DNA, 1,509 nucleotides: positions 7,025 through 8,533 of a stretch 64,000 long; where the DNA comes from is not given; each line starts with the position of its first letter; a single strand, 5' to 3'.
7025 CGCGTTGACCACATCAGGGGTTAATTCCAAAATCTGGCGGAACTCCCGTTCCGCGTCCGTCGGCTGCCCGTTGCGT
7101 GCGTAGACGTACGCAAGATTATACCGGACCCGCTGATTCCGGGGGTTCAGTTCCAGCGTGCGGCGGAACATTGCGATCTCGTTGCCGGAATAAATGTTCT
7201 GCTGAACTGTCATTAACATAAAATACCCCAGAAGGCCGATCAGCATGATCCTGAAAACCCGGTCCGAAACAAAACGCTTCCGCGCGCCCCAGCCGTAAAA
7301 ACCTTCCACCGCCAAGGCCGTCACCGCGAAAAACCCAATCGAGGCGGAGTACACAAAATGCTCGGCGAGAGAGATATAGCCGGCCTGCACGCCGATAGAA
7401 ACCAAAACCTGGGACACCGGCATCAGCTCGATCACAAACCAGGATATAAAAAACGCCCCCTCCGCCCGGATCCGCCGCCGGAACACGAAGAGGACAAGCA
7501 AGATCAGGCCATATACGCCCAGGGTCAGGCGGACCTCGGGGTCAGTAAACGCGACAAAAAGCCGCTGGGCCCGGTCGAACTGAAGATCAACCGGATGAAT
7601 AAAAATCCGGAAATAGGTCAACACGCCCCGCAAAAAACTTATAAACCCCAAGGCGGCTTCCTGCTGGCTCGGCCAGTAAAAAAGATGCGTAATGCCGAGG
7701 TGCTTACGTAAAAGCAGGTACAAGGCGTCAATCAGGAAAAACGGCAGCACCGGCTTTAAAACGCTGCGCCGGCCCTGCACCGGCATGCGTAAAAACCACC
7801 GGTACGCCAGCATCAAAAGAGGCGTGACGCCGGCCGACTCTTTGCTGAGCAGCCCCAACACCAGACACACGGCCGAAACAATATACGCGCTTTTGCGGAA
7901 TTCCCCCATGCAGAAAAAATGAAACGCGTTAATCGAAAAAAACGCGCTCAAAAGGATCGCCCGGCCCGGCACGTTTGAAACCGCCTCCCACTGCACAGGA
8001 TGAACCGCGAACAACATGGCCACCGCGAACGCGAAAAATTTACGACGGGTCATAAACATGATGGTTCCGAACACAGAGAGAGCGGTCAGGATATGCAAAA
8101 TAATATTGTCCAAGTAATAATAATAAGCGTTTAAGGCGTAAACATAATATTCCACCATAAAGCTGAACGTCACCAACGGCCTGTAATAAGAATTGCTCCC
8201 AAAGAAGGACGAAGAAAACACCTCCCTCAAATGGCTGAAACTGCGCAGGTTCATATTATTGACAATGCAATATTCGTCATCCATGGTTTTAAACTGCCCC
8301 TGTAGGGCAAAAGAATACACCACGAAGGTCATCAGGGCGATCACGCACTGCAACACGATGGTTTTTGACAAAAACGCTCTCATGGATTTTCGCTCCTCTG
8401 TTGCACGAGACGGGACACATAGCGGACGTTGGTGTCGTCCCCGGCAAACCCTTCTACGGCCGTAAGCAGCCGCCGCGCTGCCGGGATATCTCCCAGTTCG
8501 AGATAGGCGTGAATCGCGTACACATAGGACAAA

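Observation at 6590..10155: Tandem, translationally coupled pair of PMT/TMTC-like (GT-C fold + TPR) membrane proteins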

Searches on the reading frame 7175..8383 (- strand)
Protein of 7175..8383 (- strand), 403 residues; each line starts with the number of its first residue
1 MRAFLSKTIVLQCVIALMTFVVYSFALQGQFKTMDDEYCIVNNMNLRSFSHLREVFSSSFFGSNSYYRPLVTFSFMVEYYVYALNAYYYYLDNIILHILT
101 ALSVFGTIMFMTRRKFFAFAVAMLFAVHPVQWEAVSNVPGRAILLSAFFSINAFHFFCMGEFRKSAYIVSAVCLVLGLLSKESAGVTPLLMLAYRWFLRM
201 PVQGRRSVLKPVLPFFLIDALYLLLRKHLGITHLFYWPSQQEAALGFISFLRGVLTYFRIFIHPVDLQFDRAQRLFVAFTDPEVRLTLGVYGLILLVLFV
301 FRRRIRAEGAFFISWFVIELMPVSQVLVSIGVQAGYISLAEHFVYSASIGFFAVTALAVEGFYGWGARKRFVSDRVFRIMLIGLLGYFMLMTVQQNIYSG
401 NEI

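Call 5: search_protein_families(library=pfam, proteins=[window:7175-8383:-], max_evalue=10)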
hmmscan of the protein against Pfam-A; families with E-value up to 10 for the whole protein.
seq(403 aa): 1 family
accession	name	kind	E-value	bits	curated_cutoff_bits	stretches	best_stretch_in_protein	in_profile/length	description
PF25114.1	AtTam38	-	0.013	15.2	27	1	317-397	108-186/270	AtTam38 family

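Call 9: find_homologous_proteins(query=window:7175-8383:-, max_evalue=0.001)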
Query seq(403 aa) (403 aa): 466 proteins with E <= 0.001 among 8000 candidates; the best 120 are listed.
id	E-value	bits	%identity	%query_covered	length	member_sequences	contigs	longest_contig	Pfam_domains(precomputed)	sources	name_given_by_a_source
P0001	4.8e-258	874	100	100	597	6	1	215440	PF13431.13,PF23914.2,PF13414.13,PF13176.13,PF13428.13,PF14559.13,PF24575.2,PF00515.35,PF12895.14,PF13424.13,PF13432.13,PF13181.13,PF14561.13,PF07719.24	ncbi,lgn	-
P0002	4.9e-231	785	89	100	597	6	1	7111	PF13431.13,PF23914.2,PF13414.13,PF13176.13,PF13428.13,PF14559.13,PF24575.2,PF13371.13,PF00515.35,PF12895.14,PF13424.13,PF13432.13,PF13181.13,PF14561.13,PF07719.24,PF13174.13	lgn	-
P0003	4.8e-220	749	84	100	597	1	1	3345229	PF13431.13,PF23914.2,PF13414.13,PF13176.13,PF13428.13,PF13374.13,PF07721.21,PF14559.13,PF24575.2,PF13371.13,PF00515.35,PF12895.14,PF13424.13,PF13432.13,PF13181.13,PF14561.13,PF07719.24,PF13174.13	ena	-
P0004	5.0e-219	746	84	100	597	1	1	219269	PF13431.13,PF23914.2,PF13414.13,PF13176.13,PF13428.13,PF13374.13,PF07721.21,PF14559.13,PF24575.2,PF13371.13,PF00515.35,PF12895.14,PF13424.13,PF13432.13,PF13181.13,PF14561.13,PF07719.24,PF13174.13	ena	-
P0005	1.9e-210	717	82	100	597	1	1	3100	PF13431.13,PF23914.2,PF13414.13,PF13176.13,PF13428.13,PF13374.13,PF07721.21,PF14559.13,PF24575.2,PF13371.13,PF00515.35,PF12895.14,PF13424.13,PF13432.13,PF13429.13,PF13181.13,PF14561.13,PF07719.24,PF13174.13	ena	-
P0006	1.8e-182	625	68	100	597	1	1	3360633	PF13431.13,PF23914.2,PF13414.13,PF13176.13,PF13428.13,PF13374.13,PF07721.21,PF14559.13,PF24575.2,PF13371.13,PF00515.35,PF12895.14,PF13424.13,PF21033.5,PF13432.13,PF13181.13,PF14561.13,PF07719.24,PF13174.13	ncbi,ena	-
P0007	3.5e-122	427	54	97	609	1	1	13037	PF13431.13,PF23914.2,PF13414.13,PF13176.13,PF13428.13,PF13374.13,PF14559.13,PF24575.2,PF13371.13,PF00515.35,PF12895.14,PF13424.13,PF13432.13,PF13181.13,PF14561.13,PF07719.24,PF13231.13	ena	-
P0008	7.7e-119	416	51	97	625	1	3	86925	PF13431.13,PF23914.2,PF13414.13,PF13176.13,PF13428.13,PF13374.13,PF14559.13,PF24575.2,PF00515.35,PF12895.14,PF13424.13,PF13432.13,PF13181.13,PF14561.13,PF07719.24,PF13174.13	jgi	-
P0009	4.8e-112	393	48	97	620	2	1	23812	PF13431.13,PF23914.2,PF13414.13,PF13176.13,PF13428.13,PF13374.13,PF14559.13,PF24575.2,PF00515.35,PF12895.14,PF13424.13,PF13432.13,PF13181.13,PF07719.24,PF13231.13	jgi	-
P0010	2.1e-111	391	47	97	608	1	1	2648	PF13431.13,PF23914.2,PF13414.13,PF13176.13,PF13428.13,PF13374.13,PF14559.13,PF13371.13,PF00515.35,PF13424.13,PF13432.13,PF13181.13,PF07719.24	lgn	-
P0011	2.5e-110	388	50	92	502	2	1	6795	PF14559.13,PF00515.35,PF13424.13,PF13432.13,PF13428.13,PF07719.24,PF13374.13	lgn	-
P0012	2.6e-110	388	48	100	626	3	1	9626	PF13431.13,PF23914.2,PF13414.13,PF13176.13,PF13428.13,PF13374.13,PF14559.13,PF24575.2,PF13371.13,PF00515.35,PF12895.14,PF13424.13,PF21033.5,PF13432.13,PF13181.13,PF07719.24,PF13174.13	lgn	-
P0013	3.3e-110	387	48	98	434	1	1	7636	PF13231.13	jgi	-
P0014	1.5e-109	385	48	95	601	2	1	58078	PF13431.13,PF23914.2,PF13414.13,PF13176.13,PF13428.13,PF13374.13,PF14559.13,PF24575.2,PF13371.13,PF00515.35,PF12895.14,PF13424.13,PF13432.13,PF13181.13,PF07719.24,PF13174.13,PF13231.13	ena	-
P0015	7.4e-108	380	48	95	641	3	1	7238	PF13431.13,PF23914.2,PF13414.13,PF13176.13,PF13428.13,PF13374.13,PF14559.13,PF24575.2,PF00515.35,PF12895.14,PF13424.13,PF21033.5,PF13432.13,PF13181.13,PF14561.13,PF07719.24,PF13174.13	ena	-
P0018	1.8e-105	372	47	99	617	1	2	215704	PF13431.13,PF13414.13,PF13176.13,PF13428.13,PF13374.13,PF07721.21,PF14559.13,PF00515.35,PF13424.13,PF13432.13,PF13181.13,PF07719.24,PF13174.13,PF13231.13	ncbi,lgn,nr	ncbi:MAG: tetratricopeptide repeat protein [Candidatus Omnitrophota bacterium]|nr:tetratricopeptide 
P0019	2.4e-105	371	48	99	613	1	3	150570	PF13431.13,PF23914.2,PF13414.13,PF13428.13,PF14559.13,PF24575.2,PF13371.13,PF00515.35,PF13432.13,PF13181.13,PF14561.13,PF07719.24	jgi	-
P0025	6.4e-104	367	47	99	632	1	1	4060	PF13431.13,PF23914.2,PF13414.13,PF13176.13,PF13428.13,PF14559.13,PF00515.35,PF13424.13,PF13432.13,PF13181.13,PF07719.24,PF13174.13,PF13231.13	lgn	-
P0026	7.3e-104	366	49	96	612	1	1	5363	PF13431.13,PF23914.2,PF13414.13,PF13176.13,PF13428.13,PF13374.13,PF14559.13,PF24575.2,PF13371.13,PF00515.35,PF12895.14,PF13424.13,PF13432.13,PF13181.13,PF07719.24,PF13174.13,PF13231.13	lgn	-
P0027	9.8e-104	366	46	95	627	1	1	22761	PF13431.13,PF23914.2,PF13414.13,PF13176.13,PF13428.13,PF14559.13,PF13371.13,PF00515.35,PF12895.14,PF13424.13,PF13432.13,PF13181.13,PF07719.24,PF13174.13,PF13231.13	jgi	jgi:Flp pilus assembly protein TadD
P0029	3.7e-103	364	45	100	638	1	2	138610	PF25063.1,PF13431.13,PF23914.2,PF13414.13,PF13176.13,PF13428.13,PF13374.13,PF14559.13,PF24575.2,PF25068.3,PF13371.13,PF00515.35,PF12895.14,PF13424.13,PF21033.5,PF13432.13,PF13181.13,PF14561.13,PF07719.24,PF13174.13,PF13231.13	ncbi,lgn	-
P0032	7.1e-102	360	46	99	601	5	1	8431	PF13431.13,PF23914.2,PF13414.13,PF13176.13,PF13428.13,PF13374.13,PF14559.13,PF24575.2,PF00515.35,PF12895.14,PF13424.13,PF21033.5,PF13432.13,PF13181.13,PF07719.24,PF13174.13,PF13231.13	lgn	-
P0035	6.6e-101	357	46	99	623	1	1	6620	PF13431.13,PF23914.2,PF13414.13,PF13428.13,PF14559.13,PF13371.13,PF00515.35,PF13424.13,PF13432.13,PF13181.13,PF14561.13,PF07719.24,PF13174.13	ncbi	-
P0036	6.7e-101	357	45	100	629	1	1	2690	PF13431.13,PF23914.2,PF13414.13,PF13176.13,PF13428.13,PF14559.13,PF24575.2,PF13371.13,PF00515.35,PF12895.14,PF13424.13,PF13432.13,PF13181.13,PF07719.24,PF13231.13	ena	-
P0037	4.5e-100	354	47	98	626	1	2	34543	PF13431.13,PF23914.2,PF13414.13,PF13176.13,PF13428.13,PF13374.13,PF14559.13,PF24575.2,PF13371.13,PF00515.35,PF12895.14,PF13424.13,PF21033.5,PF13432.13,PF13181.13,PF14561.13,PF07719.24,PF13174.13,PF13231.13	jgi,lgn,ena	-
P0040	4.7e-99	351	45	97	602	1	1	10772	PF13431.13,PF23914.2,PF13414.13,PF13176.13,PF13428.13,PF13374.13,PF14559.13,PF24575.2,PF13371.13,PF00515.35,PF12895.14,PF13424.13,PF21033.5,PF13432.13,PF13181.13,PF07719.24,PF13174.13,PF13231.13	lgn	-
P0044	1.8e-98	349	45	97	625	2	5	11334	PF13431.13,PF13414.13,PF13176.13,PF13428.13,PF13374.13,PF14559.13,PF24575.2,PF13371.13,PF00515.35,PF13424.13,PF13432.13,PF13181.13,PF07719.24,PF13231.13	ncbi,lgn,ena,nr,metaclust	ncbi:MAG: hypothetical protein A2787_01485 [Omnitrophica WOR_2 bacterium RIFCSPHIGHO2_01_FULL_48_9]|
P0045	2.4e-98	348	43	99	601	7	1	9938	PF13431.13,PF23914.2,PF13414.13,PF13176.13,PF13428.13,PF13374.13,PF14559.13,PF13371.13,PF00515.35,PF12895.14,PF13424.13,PF13432.13,PF13181.13,PF07719.24,PF13174.13,PF13231.13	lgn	-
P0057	4.2e-94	334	45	97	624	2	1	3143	PF13431.13,PF13414.13,PF13176.13,PF13428.13,PF14559.13,PF00515.35,PF13424.13,PF13432.13,PF13181.13,PF07719.24,PF13174.13,PF13231.13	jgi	-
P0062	1.7e-92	329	43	100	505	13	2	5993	PF13231.13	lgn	-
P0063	2.0e-91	325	44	97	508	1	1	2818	PF14559.13,PF13432.13,PF07719.24,PF13231.13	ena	-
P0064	2.5e-91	325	42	95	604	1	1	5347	PF13431.13,PF23914.2,PF13414.13,PF13176.13,PF13428.13,PF13374.13,PF14559.13,PF24575.2,PF00515.35,PF12895.14,PF13424.13,PF21033.5,PF13432.13,PF13181.13,PF07719.24,PF13174.13,PF13231.13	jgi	-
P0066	8.0e-90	320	43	97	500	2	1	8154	PF14559.13,PF00515.35,PF13428.13,PF07719.24,PF13231.13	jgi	jgi:hypothetical protein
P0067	3.0e-89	318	43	96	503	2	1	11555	PF14559.13,PF13231.13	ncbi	-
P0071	1.8e-88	316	41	100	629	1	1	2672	PF13431.13,PF23914.2,PF13414.13,PF13176.13,PF13428.13,PF13374.13,PF14559.13,PF24575.2,PF00515.35,PF13424.13,PF13432.13,PF13181.13,PF07719.24,PF13231.13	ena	-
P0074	5.5e-88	314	43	96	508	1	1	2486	PF14559.13,PF13431.13,PF13428.13,PF07719.24,PF13231.13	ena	-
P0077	6.1e-87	311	44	94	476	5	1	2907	PF14559.13,PF13432.13,PF07719.24,PF13231.13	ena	-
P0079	6.5e-86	307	42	100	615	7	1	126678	PF13431.13,PF23914.2,PF13414.13,PF13428.13,PF14559.13,PF00515.35,PF13424.13,PF21033.5,PF13432.13,PF13181.13,PF07719.24,PF13231.13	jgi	jgi:tetratricopeptide (TPR) repeat protein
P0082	2.2e-85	306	42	99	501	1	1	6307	PF00515.35,PF07719.24,PF13231.13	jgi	jgi:4-amino-4-deoxy-L-arabinose transferase-like glycosyltransferase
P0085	8.4e-84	300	42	96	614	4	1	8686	PF13432.13,PF07719.24,PF13231.13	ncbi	-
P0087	5.5e-83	298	43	97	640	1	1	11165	PF13431.13,PF13414.13,PF13176.13,PF13428.13,PF13374.13,PF14559.13,PF24575.2,PF00515.35,PF12895.14,PF13424.13,PF21033.5,PF13432.13,PF13181.13,PF14561.13,PF07719.24,PF13174.13,PF13231.13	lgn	-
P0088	1.4e-82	296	41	99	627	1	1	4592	PF13431.13,PF23914.2,PF13414.13,PF13176.13,PF13428.13,PF14559.13,PF24575.2,PF00515.35,PF13424.13,PF13432.13,PF13181.13,PF07719.24,PF13231.13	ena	-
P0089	8.0e-82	294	43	98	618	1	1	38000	PF14559.13,PF23914.2,PF13414.13,PF00515.35,PF12895.14,PF13432.13,PF13181.13,PF07719.24,PF13174.13,PF13231.13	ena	-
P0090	2.5e-81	292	42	96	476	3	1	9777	PF02366.25,PF13432.13,PF13428.13,PF07719.24,PF13231.13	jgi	jgi:hypothetical protein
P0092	4.9e-81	291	43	96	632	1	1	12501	PF14559.13,PF13431.13,PF23914.2,PF00515.35,PF13176.13,PF13432.13,PF13428.13,PF13181.13,PF07719.24,PF13174.13,PF13231.13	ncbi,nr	ncbi:MAG: tetratricopeptide repeat protein [Candidatus Omnitrophica bacterium]|nr:tetratricopeptide 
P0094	7.8e-81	291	39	97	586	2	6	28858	PF14559.13,PF13431.13,PF23914.2,PF13414.13,PF00515.35,PF13432.13,PF13428.13,PF13181.13,PF07719.24,PF13231.13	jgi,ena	-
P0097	1.4e-80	290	43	100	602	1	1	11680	PF13431.13,PF23914.2,PF13414.13,PF13176.13,PF13428.13,PF07721.21,PF14559.13,PF00515.35,PF12895.14,PF13424.13,PF13432.13,PF13181.13,PF07719.24,PF13174.13,PF13231.13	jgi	jgi:protein O-mannosyl-transferase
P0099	2.1e-80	289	41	96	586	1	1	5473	PF13431.13,PF13414.13,PF00515.35,PF13432.13,PF13428.13,PF13181.13,PF07719.24,PF13231.13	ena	-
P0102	6.4e-80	288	43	96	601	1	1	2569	PF13431.13,PF23914.2,PF13414.13,PF13176.13,PF13428.13,PF14559.13,PF00515.35,PF12895.14,PF13424.13,PF13432.13,PF13181.13,PF07719.24,PF13174.13,PF13231.13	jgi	jgi:tetratricopeptide (TPR) repeat protein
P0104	1.1e-79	287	43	96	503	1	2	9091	PF14559.13,PF13424.13,PF13432.13,PF07719.24,PF13231.13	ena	-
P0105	2.2e-79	286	42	97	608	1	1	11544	PF14559.13,PF13176.13,PF13432.13,PF13428.13,PF07719.24,PF13174.13,PF13231.13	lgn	-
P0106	2.7e-79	286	44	97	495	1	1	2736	PF14559.13,PF13424.13,PF13432.13,PF13231.13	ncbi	-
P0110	1.0e-78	284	43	97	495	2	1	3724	PF00515.35,PF07719.24,PF13231.13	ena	-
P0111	1.1e-78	284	40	97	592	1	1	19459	PF13431.13,PF23914.2,PF13176.13,PF13428.13,PF14559.13,PF13371.13,PF00515.35,PF13432.13,PF13181.13,PF07719.24,PF13174.13,PF13231.13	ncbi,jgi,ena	-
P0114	3.9e-78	282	39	97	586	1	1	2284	PF13431.13,PF23914.2,PF13414.13,PF13428.13,PF14559.13,PF13371.13,PF00515.35,PF13424.13,PF13432.13,PF13181.13,PF07719.24,PF13231.13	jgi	jgi:Tfp pilus assembly protein PilF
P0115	4.7e-78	282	40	97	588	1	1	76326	PF14559.13,PF13431.13,PF13414.13,PF00515.35,PF13432.13,PF13428.13,PF13181.13,PF07719.24,PF13231.13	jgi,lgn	-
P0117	7.8e-78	281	40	93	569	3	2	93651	PF14559.13,PF13431.13,PF23914.2,PF13414.13,PF00515.35,PF13432.13,PF13428.13,PF13181.13,PF07719.24,PF13231.13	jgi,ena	-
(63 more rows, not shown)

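Call 25: search_solved_structures(query=A3, max_evalue=10, show_alignments=3)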
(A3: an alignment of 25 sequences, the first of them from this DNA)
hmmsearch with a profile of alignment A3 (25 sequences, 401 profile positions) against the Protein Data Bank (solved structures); distinct sequences matched with E-value up to 10: 2.
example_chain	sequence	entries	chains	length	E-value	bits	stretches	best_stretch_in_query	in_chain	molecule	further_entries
5kzo_A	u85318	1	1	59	0.12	14.7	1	340-375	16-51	Neurogenic locus notch homolog protein 1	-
6idf_E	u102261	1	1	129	0.32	13.2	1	335-375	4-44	Notch1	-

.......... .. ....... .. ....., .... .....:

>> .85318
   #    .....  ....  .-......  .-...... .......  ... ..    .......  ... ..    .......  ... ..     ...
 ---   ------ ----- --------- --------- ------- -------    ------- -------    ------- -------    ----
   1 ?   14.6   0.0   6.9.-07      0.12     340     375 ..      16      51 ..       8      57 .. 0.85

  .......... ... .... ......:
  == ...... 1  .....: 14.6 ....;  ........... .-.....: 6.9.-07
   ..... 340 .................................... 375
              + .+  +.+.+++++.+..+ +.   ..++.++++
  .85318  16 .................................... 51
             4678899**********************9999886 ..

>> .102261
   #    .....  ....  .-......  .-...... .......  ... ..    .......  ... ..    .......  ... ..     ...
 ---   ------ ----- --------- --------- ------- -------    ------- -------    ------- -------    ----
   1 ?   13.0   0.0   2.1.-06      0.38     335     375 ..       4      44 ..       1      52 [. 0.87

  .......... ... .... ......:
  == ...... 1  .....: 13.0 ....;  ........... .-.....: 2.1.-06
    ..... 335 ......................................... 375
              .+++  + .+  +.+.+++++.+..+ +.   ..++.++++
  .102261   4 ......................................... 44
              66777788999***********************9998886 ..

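Call 30: find_encoding_contigs(protein=P0006, flank=6000, max_places=2)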
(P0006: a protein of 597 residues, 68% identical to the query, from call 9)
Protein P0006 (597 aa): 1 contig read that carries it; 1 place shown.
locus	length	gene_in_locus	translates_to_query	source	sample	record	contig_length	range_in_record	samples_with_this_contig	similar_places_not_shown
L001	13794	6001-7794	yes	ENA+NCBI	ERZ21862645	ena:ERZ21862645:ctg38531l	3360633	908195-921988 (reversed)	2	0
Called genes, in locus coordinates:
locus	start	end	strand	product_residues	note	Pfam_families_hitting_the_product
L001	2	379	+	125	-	PF00072:Response_reg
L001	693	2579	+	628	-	-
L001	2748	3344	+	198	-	-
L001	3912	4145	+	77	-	-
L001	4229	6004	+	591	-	PF13424:TPR_12 (faint), PF13428:TPR_14 (faint), PF00515:TPR_1 (faint), PF07719:TPR_2 (faint), PF13181:TPR_8 (faint), PF14559:TPR_19 (faint), PF13176:TPR_7 (faint), PF13414:TPR_11 (faint)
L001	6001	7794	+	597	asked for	PF23914:TPR_CcmH_CycH (faint), PF24575:TPR_Slam (faint), PF00515:TPR_1 (weak), PF07719:TPR_2 (weak), PF13414:TPR_11 (weak), PF13424:TPR_12, PF13432:TPR_16, PF14559:TPR_19 (weak), +11 more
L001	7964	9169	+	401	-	PF05977:MFS_3, PF07690:MFS_1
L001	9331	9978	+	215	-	PF00551:Formyl_trans_N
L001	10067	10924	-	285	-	-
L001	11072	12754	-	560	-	PF00004:AAA, PF07728:AAA_5 (faint), PF17862:AAA_lid_3, PF01434:Peptidase_M41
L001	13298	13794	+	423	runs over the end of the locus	PF03952:Enolase_N, PF00113:Enolase_C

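Call 32: find_encoding_contigs(protein=P0019, flank=6000, max_places=2)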
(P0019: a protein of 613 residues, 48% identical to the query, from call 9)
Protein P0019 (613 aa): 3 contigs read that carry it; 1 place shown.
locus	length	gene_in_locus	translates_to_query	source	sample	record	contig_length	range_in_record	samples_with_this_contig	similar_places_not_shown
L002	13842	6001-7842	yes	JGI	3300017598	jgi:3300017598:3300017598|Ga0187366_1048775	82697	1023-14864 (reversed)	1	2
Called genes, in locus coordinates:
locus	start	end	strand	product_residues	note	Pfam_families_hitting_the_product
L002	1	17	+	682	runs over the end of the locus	PF03030:H_PPase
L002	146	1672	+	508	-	PF00209:SNF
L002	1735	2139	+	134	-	-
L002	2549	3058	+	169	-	PF13026:DUF3887 (weak)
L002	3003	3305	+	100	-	-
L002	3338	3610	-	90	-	-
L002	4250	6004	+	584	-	PF13432:TPR_16 (faint), PF00515:TPR_1 (faint), PF07719:TPR_2 (faint), PF13181:TPR_8 (faint), PF13428:TPR_14 (faint), PF14559:TPR_19 (weak)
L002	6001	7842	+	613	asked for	PF13431:TPR_17 (faint), PF23914:TPR_CcmH_CycH (faint), PF24575:TPR_Slam (faint), PF00515:TPR_1 (faint), PF13371:TPR_9 (faint), PF13414:TPR_11 (faint), PF13428:TPR_14 (faint), PF13432:TPR_16 (faint), +4 more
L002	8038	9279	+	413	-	PF05977:MFS_3, PF07690:MFS_1, PF13347:MFS_2 (faint), PF07690:MFS_1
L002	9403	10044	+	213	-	PF00551:Formyl_trans_N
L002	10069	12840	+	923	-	PF00884:Sulfatase, PF07719:TPR_2 (faint), PF00515:TPR_1 (faint), PF13181:TPR_8 (faint), PF13431:TPR_17 (faint), PF13432:TPR_16 (weak), PF13424:TPR_12 (weak), PF13414:TPR_11 (weak)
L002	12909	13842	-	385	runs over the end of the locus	-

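Call 33: find_encoding_contigs(protein=P0035, flank=6000, max_places=2)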
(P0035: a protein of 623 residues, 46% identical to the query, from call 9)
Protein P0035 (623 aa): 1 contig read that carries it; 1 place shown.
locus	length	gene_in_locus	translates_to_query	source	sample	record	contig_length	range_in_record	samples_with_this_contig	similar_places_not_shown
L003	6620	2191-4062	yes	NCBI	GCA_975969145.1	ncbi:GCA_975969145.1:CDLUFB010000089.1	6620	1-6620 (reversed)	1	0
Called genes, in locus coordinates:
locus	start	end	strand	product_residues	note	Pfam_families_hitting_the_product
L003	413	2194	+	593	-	PF13174:TPR_6 (faint), PF13432:TPR_16 (faint), PF13428:TPR_14 (faint), PF00515:TPR_1 (faint), PF01535:PPR (faint), PF07719:TPR_2 (faint), PF13424:TPR_12 (weak), PF14559:TPR_19, +3 more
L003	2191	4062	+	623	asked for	PF23914:TPR_CcmH_CycH (faint), PF00515:TPR_1 (faint), PF13371:TPR_9 (faint), PF13424:TPR_12 (faint), PF13428:TPR_14 (faint), PF13431:TPR_17 (faint), PF13414:TPR_11 (weak), PF13432:TPR_16 (weak), +5 more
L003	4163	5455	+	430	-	PF05977:MFS_3, PF07690:MFS_1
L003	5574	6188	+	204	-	PF00551:Formyl_trans_N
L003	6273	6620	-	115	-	?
